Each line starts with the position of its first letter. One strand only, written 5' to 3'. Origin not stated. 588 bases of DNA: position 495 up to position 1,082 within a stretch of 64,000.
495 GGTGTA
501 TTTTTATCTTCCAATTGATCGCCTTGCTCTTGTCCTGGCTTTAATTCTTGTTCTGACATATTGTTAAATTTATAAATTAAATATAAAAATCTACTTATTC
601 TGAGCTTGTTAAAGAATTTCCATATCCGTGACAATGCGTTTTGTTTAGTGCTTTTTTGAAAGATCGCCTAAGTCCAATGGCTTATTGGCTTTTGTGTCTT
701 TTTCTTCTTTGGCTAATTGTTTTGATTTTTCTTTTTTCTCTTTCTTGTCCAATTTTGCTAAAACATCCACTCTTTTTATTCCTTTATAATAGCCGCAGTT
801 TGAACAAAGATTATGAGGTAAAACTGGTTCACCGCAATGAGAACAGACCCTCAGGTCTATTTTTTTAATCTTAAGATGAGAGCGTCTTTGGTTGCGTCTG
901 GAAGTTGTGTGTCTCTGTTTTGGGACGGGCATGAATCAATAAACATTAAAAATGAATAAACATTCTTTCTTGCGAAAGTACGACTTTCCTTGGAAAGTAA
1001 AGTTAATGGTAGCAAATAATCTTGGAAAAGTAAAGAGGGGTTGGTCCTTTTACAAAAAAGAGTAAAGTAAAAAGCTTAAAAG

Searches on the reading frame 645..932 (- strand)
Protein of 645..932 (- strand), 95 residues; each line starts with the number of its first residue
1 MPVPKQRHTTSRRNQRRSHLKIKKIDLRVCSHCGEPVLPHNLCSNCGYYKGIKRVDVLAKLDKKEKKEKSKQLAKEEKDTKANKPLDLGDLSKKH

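Call 83: find_encoding_contigs(protein=window:645-932:-, flank=10000, max_places=1)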
Protein window:645-932:- (95 aa): 4 contigs read that carry it; 1 place shown.
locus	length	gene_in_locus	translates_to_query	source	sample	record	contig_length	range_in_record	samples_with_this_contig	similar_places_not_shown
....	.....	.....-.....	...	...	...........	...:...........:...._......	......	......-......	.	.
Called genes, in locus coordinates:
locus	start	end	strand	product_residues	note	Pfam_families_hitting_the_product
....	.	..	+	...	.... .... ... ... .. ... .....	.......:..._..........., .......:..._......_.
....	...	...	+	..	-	-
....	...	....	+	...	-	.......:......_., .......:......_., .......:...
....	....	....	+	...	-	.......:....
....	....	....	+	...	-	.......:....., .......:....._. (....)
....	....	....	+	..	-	-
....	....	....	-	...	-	-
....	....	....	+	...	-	-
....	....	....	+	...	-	-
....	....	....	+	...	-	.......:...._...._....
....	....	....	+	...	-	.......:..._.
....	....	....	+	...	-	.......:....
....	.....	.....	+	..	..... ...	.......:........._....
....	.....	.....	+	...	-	-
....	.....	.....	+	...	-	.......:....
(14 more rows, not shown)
